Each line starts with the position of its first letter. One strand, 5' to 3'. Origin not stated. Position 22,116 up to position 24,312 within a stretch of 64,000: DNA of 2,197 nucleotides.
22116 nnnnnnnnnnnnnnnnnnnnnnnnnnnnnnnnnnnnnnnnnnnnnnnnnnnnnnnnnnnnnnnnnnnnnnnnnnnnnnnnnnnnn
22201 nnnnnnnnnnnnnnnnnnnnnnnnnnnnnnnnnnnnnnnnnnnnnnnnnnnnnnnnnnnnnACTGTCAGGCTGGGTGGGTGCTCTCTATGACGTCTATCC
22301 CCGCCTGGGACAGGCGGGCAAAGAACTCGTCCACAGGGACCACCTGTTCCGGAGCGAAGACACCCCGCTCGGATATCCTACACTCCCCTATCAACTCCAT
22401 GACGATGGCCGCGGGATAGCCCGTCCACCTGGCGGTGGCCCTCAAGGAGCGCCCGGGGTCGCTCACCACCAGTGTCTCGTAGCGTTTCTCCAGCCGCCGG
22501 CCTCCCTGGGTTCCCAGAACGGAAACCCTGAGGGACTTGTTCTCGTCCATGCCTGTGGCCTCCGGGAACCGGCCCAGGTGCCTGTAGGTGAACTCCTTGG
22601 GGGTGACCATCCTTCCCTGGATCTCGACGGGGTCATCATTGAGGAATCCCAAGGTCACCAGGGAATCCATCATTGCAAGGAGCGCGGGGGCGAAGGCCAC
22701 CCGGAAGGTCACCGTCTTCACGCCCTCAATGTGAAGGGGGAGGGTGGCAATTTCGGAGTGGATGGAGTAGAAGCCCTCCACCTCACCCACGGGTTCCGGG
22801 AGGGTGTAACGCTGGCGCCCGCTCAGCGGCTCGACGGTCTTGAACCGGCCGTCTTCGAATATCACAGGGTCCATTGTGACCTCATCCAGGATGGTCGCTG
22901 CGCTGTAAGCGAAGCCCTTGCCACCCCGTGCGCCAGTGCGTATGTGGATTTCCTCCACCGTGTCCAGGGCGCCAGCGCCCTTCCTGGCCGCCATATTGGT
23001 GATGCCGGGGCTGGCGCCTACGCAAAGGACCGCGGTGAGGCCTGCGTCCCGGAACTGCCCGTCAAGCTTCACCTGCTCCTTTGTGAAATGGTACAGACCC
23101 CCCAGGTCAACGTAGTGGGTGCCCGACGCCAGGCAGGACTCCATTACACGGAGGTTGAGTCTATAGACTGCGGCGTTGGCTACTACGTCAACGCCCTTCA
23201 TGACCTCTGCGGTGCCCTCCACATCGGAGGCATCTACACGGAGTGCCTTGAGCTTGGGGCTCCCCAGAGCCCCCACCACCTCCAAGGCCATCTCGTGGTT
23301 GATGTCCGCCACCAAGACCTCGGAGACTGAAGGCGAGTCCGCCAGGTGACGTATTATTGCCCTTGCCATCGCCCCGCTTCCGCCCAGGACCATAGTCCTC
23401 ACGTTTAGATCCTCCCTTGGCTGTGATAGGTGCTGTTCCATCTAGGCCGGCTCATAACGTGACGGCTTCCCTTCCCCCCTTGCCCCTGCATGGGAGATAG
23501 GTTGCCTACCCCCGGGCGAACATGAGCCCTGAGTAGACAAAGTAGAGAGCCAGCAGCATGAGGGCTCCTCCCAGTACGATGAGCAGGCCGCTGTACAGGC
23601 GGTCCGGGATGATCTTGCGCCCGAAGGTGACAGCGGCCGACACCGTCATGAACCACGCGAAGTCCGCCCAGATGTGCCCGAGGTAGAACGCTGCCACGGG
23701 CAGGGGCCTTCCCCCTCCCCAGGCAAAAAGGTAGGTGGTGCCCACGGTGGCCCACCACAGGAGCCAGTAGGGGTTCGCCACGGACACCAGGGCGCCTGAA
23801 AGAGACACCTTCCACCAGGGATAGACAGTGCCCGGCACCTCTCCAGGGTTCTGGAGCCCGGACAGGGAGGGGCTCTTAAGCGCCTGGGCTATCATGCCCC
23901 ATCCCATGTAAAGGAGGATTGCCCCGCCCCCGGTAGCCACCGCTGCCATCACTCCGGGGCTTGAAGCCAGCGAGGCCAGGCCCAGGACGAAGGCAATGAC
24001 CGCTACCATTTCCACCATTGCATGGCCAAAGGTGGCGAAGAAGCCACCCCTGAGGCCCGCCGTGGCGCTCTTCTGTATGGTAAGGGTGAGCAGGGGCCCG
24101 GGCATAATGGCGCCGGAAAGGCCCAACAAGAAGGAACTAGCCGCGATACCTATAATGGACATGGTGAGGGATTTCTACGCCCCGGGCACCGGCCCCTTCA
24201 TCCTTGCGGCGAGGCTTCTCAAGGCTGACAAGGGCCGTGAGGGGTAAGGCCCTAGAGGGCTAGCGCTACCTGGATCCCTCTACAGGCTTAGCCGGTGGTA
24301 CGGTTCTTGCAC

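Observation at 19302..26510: Sigma-54-activated, pyrrolysine-free MttB-family methyltransferase plus corrinoid protein operon in a lysine/ornithine-flavoured neighbourhood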

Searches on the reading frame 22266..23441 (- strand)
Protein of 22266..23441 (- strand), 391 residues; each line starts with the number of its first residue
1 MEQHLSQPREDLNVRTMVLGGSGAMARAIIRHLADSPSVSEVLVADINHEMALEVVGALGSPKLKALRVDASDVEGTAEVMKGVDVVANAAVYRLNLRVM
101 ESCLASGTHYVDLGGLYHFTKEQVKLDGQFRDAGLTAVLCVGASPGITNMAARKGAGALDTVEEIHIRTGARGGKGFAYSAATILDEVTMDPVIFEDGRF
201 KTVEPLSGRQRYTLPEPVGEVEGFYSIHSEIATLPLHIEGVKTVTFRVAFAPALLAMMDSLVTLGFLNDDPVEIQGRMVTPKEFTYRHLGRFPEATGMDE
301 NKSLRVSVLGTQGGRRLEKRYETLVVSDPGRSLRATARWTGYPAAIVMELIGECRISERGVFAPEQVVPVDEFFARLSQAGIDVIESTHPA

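Call 3: search_protein_families(library=pfam, proteins=[window:22266-23441:-])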
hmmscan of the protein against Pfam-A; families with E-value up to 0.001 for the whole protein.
window:22266-23441:- (391 aa): 2 families
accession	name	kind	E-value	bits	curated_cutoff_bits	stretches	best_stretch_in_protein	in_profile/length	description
PF03435.24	Sacchrp_dh_NADP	-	2.8e-21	76.6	25.1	1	18-138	3-129/129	Saccharopine dehydrogenase NADP binding domain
PF16653.10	Sacchrp_dh_C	-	7.8e-20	72.5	31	1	142-382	1-265/265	Saccharopine dehydrogenase C-terminal domain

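Call 8: search_solved_structures(query=window:22266-23441:-)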
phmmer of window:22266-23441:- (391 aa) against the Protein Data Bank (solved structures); distinct sequences matched with E-value up to 0.001: 8.
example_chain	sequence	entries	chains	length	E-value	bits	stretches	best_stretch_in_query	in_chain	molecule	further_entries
4rl6_A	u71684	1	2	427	2.1e-24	90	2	125-385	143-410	Saccharopine dehydrogenase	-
4ina_A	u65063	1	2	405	2.8e-22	83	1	52-382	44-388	saccharopine dehydrogenase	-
8deb_A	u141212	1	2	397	2.6e-20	76.5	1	16-381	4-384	Carboxyspermidine dehydrogenase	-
8h4z_A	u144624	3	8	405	9.7e-19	71.4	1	62-286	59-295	Saccharopine dehydrogenase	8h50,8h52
3abi_A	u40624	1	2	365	5.3e-09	39.3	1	12-375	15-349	Putative uncharacterized protein PH1688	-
1e5l_A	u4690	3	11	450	5e-06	29.5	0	15-170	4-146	SACCHAROPINE REDUCTASE | Saccharopine dehydrogenase [NADP(+), L-glutamate-forming]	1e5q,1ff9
2axq_A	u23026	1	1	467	4.6e-05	26.4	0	16-172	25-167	Saccharopine dehydrogenase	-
3ic5_A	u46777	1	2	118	6.3e-05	25.9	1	20-113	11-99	putative saccharopine dehydrogenase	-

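Call 27: search_protein_families(library=ncbifam, proteins=[window:22266-23441:-], max_evalue=0.00001)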
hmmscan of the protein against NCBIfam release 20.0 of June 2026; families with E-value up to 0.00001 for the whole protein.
window:22266-23441:- (391 aa): 1 family
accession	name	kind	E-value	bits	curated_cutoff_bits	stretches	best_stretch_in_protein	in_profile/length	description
NF043000.1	carsnrspmd_synth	equivalog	7.3e-16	58.4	800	1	61-382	56-396/405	carboxynorspermidine synthase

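Call 41: find_homologous_proteins(query=window:22266-23441:-)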
Query window:22266-23441:- (391 aa): 260 proteins with E <= 0.001 among 8000 candidates; the best 120 are listed.
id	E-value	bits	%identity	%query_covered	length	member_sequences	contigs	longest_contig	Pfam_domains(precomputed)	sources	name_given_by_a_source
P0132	2.4e-221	753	90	97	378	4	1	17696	PF01073.26,PF16653.11,PF03435.25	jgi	-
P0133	4.3e-120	420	53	95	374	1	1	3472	PF01073.26,PF16653.11,PF03435.25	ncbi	-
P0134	2.5e-119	417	53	95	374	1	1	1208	PF01073.26,PF16653.11,PF03435.25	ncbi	-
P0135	7.0e-119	416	52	96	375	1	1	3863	PF01073.26,PF16653.11,PF01118.31,PF03435.25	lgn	-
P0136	1.1e-117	412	51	97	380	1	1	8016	PF01073.26,PF16653.11,PF03435.25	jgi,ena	jgi:saccharopine dehydrogenase (NAD+, L-lysine-forming)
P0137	1.6e-117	411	51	96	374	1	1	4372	PF01073.26,PF16653.11,PF03435.25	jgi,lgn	jgi:saccharopine dehydrogenase (NAD+, L-lysine-forming)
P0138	2.1e-117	411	51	95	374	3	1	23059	PF01073.26,PF16653.11,PF03435.25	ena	-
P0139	2.2e-117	411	51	97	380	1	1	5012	PF01073.26,PF16653.11,PF03435.25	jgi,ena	-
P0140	3.0e-117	410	51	96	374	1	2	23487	PF01073.26,PF16653.11,PF03435.25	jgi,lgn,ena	-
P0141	7.1e-117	409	49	96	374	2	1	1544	PF01073.26,PF16653.11,PF03435.25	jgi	jgi:saccharopine dehydrogenase (NAD+, L-lysine-forming)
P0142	8.1e-117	409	52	92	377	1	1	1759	PF16653.11,PF03435.25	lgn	-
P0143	1.1e-116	409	52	96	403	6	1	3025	PF16653.11,PF03435.25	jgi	jgi:saccharopine dehydrogenase (NAD+, L-lysine-forming)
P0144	2.8e-116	407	50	96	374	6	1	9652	PF01073.26,PF16653.11,PF03435.25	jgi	jgi:saccharopine dehydrogenase (NAD+, L-lysine-forming)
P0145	3.2e-116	407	50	97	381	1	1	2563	PF01073.26,PF16653.11,PF03435.25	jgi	jgi:lysine 6-dehydrogenase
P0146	6.2e-116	406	50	95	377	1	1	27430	PF16653.11,PF03435.25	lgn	-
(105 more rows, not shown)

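Call 42: find_encoding_contigs(protein=P0132, flank=10000, max_places=1)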
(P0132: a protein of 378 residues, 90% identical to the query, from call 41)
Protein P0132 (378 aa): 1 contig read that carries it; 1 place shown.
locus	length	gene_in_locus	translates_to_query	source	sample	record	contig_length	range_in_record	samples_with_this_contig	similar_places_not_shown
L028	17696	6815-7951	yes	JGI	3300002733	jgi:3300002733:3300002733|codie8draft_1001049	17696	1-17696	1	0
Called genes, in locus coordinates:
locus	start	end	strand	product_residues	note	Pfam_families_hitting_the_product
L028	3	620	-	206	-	?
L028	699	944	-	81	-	-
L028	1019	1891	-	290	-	PF01522:Polysacc_deac_1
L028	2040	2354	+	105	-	-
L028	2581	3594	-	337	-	-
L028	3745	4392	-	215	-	PF02607:B12-binding_2, PF02310:B12-binding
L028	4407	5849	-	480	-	PF06253:MTTB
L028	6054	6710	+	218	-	PF01810:LysE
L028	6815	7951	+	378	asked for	PF01073:3Beta_HSD (faint), PF03435:Sacchrp_dh_NADP, PF16653:Sacchrp_dh_C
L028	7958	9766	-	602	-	PF13185:GAF_2 (faint), PF00989:PAS (weak), PF08448:PAS_4 (weak), PF00158:Sigma54_activat, PF01078:Mg_chelatase (weak), PF14532:Sigma54_activ_2, PF07728:AAA_5 (weak), PF25601:AAA_lid_14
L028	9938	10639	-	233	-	PF00395:SLH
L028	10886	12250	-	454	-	PF00753:Lactamase_B, PF00581:Rhodanese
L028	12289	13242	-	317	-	PF00696:AA_kinase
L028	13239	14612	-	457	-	-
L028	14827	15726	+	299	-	PF00892:EamA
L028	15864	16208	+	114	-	-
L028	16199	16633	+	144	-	-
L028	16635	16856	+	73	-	-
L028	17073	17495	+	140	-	-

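Call 43: find_encoding_contigs(protein=P0138, flank=7000, max_places=1)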
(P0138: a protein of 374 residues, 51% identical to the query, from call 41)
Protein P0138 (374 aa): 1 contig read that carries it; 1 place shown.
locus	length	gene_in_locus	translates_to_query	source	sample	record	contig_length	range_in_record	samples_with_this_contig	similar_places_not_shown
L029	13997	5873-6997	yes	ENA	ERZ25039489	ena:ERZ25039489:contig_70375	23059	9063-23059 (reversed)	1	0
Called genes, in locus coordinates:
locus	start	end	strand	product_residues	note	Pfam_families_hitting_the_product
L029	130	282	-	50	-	-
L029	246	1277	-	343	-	PF06253:MTTB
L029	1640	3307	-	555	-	PF13343:SBP_bac_6, PF13416:SBP_bac_8, PF13531:SBP_bac_11 (weak), PF00005:ABC_tran, PF08402:TOBE_2 (weak)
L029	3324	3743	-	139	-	-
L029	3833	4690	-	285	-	PF00528:BPD_transp_1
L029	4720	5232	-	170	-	PF00528:BPD_transp_1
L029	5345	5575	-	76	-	-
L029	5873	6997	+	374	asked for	PF01073:3Beta_HSD (weak), PF03435:Sacchrp_dh_NADP, PF16653:Sacchrp_dh_C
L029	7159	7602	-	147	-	-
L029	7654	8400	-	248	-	PF00202:Aminotran_3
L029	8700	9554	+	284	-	PF02548:Pantoate_transf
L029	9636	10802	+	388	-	PF00155:Aminotran_1_2, PF01053:Cys_Met_Meta_PP (weak)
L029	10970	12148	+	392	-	PF01546:Peptidase_M20, PF07687:M20_dimer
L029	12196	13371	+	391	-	PF01321:Creatinase_N, PF00557:Peptidase_M24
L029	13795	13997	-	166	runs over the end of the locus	PF13924:Lipocalin_5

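Call 44: find_encoding_contigs(protein=P0146, flank=7000, max_places=1)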
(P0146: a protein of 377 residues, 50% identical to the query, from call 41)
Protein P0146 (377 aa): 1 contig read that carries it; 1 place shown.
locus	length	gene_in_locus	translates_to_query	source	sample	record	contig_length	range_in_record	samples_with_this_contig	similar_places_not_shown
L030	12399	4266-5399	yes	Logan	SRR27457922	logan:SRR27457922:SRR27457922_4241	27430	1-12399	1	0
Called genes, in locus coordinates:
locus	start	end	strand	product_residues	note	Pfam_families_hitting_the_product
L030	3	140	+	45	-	?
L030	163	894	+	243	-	PF02604:PhdYeFM_antitox (weak), PF05685:Uma2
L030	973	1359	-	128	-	PF27162:OB_LytA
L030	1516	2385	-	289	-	PF02737:3HCDH_N, PF00725:3HCDH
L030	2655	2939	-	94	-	-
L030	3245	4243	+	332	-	PF02423:OCD_Mu_crystall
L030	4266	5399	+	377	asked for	PF03435:Sacchrp_dh_NADP, PF16653:Sacchrp_dh_C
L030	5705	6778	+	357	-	PF13531:SBP_bac_11 (faint), PF01547:SBP_bac_1, PF13416:SBP_bac_8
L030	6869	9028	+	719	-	PF02629:CoA_binding, PF13380:CoA_binding_2, PF13607:Succ_CoA_lig, PF13549:ATP-grasp_5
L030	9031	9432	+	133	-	PF03061:4HBT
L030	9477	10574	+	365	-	PF00005:ABC_tran, PF08402:TOBE_2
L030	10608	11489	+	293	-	PF00528:BPD_transp_1 (weak)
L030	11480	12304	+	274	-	PF00528:BPD_transp_1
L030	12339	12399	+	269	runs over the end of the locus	PF00378:ECH_1, PF16113:ECH_2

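Call 50: find_related_loci(query=A2, collection=metagenome_contigs, flank=10000)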
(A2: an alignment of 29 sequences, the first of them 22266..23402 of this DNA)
Query A2 (378 aa) in metagenome_contigs; peptide patterns used: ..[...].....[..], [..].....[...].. (x = any residue, [..] = any of these).
600 stretches matched a pattern (row limit reached: there are more); 586 encode a relative of the query (tblastn E <= 1e-3); the best 80 are kept; 80 distinct loci.
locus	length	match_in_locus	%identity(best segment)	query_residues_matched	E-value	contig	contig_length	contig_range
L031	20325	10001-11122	52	1-374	5e-126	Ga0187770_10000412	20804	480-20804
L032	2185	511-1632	51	1-374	3e-133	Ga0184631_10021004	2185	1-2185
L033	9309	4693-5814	51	1-374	2e-125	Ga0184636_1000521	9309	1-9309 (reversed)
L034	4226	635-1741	51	1-369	7e-127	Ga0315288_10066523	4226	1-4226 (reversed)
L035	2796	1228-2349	49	1-374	4e-130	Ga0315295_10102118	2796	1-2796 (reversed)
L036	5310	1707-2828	49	1-374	2e-123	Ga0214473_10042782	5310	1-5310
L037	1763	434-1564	51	1-377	9e-131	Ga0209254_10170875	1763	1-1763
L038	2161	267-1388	51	4-377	4e-129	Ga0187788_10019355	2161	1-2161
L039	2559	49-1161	51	1-371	2e-126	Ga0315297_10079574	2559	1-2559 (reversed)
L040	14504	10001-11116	46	1-371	8e-115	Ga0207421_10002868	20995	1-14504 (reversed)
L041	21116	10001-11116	49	1-371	6e-111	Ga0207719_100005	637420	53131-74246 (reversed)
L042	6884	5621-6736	45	1-371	6e-111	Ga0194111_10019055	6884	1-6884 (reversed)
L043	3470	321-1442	45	1-373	6e-109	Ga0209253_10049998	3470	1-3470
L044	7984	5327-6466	47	1-374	1e-103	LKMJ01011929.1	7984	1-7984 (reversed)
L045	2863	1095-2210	43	1-371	8e-99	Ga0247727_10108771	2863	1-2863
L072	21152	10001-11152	36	1-371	4e-72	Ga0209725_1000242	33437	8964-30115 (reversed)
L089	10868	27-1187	34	1-376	2e-70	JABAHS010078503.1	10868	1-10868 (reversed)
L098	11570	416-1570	33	1-374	6e-68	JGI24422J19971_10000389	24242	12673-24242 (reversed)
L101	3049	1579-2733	33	1-374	7e-68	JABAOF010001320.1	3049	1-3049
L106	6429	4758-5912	32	1-374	3e-67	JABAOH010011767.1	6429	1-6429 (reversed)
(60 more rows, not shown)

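Call 67: search_protein_families(library=pfam, proteins=[L040:1860-3473:+, L040:3652-5067:-, L040:5639-6817:+, L040:6937-7803:+, L040:8660-9754:+, L040:11134-12300:+])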
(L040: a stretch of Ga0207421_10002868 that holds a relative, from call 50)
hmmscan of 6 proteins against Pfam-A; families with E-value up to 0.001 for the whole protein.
L040:1860-3473:+ (537 aa): 2 families
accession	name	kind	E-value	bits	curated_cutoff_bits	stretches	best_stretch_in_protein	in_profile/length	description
PF07969.17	Amidohydro_3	-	2.7e-90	304.6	29.7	1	57-535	4-472/472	Amidohydrolase family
PF01979.26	Amidohydro_1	-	1.7e-11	44.4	25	1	419-534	234-345/345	Amidohydrolase family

L040:3652-5067:- (471 aa): 1 family
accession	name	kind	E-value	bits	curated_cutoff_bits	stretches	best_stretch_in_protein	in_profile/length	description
PF01425.27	Amidase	-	1.7e-96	324.4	27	1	27-452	1-445/445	Amidase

L040:5639-6817:+ (392 aa): 4 families
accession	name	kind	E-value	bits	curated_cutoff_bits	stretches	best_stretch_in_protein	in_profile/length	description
PF13416.11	SBP_bac_8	-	8e-30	105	27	1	86-359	2-277/279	Bacterial extracellular solute-binding protein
PF13343.11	SBP_bac_6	-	2.4e-23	83.3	24.6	1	127-344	18-220/245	Bacterial extracellular solute-binding protein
PF01547.30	SBP_bac_1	-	2.9e-13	50.9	26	1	87-330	14-307/307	Bacterial extracellular solute-binding protein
PF13531.11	SBP_bac_11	-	1.7e-05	25.1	25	1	89-335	19-224/227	Bacterial extracellular solute-binding protein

L040:6937-7803:+ (288 aa): 1 family
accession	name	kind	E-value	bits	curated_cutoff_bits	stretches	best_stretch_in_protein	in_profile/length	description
PF00528.27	BPD_transp_1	-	1.2e-09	38.6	26.4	1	88-273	3-170/184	Binding-protein-dependent transport system inner membrane component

L040:8660-9754:+ (364 aa): 4 families
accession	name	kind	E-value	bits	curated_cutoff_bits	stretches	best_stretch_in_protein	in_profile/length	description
PF00005.33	ABC_tran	-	1.6e-36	126.3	25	1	22-164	2-137/137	ABC transporter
PF08402.16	TOBE_2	-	3.8e-10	40.2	21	1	282-361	1-76/76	TOBE domain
PF02463.25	SMC_N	-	0.00011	22.1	40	0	100-209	101-212/220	RecF/RecN/SMC N terminal domain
PF13401.12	AAA_22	-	0.00022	22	27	1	30-174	4-104/130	AAA domain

L040:11134-12300:+ (388 aa): 3 families
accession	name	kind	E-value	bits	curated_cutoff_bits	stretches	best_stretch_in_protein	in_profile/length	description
PF25137.1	ADH_Fe_C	-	7.6e-51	173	27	1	201-387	1-193/194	Fe-containing alcohol dehydrogenase family, C-terminal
PF00465.25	Fe-ADH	-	7.2e-43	146.5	31.3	1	20-190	2-168/168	Iron-containing alcohol dehydrogenase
PF13685.12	Fe-ADH_2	-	7.8e-08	32.9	28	1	32-119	10-95/149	Iron-containing alcohol dehydrogenase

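Call 87: search_protein_families(library=pfam, proteins=[L028:2581-3594:-], max_evalue=0.01)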
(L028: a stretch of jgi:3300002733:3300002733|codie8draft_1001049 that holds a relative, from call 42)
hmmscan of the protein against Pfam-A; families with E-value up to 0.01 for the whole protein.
L028:2581-3594:- (337 aa): 1 family
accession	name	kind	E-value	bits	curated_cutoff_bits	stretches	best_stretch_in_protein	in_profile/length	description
PF08378.17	NERD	-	3.3e-21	76.3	22.1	1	61-180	1-111/111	Nuclease-related domain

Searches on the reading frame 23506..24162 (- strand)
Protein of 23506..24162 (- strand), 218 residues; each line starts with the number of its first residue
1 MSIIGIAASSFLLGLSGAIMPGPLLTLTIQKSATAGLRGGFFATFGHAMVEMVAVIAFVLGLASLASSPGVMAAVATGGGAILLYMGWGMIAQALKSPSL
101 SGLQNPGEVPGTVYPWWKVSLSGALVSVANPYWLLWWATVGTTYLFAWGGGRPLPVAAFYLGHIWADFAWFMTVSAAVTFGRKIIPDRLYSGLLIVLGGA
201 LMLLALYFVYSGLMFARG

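Call 3: search_protein_families(library=pfam, proteins=[window:23506-24162:-])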
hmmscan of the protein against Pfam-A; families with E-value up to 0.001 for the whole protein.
window:23506-24162:- (218 aa): 1 family
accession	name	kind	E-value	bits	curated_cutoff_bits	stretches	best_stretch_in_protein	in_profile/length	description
PF01810.24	LysE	-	1.6e-29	103.2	25.6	1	15-212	1-193/193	LysE type translocator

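Call 27: search_protein_families(library=ncbifam, proteins=[window:23506-24162:-], max_evalue=0.00001)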
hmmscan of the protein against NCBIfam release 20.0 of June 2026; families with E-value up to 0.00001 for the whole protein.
window:23506-24162:- (218 aa): 2 families
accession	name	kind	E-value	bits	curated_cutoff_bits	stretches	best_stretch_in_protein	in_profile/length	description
TIGR00949.1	2A76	subfamily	3.6e-09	36.6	183.95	1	21-180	2-156/185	homoserine/threonine efflux transporter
NF008201.0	PRK10958.1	equivalog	1.2e-07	31.5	165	1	10-136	12-133/212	leucine efflux protein LeuE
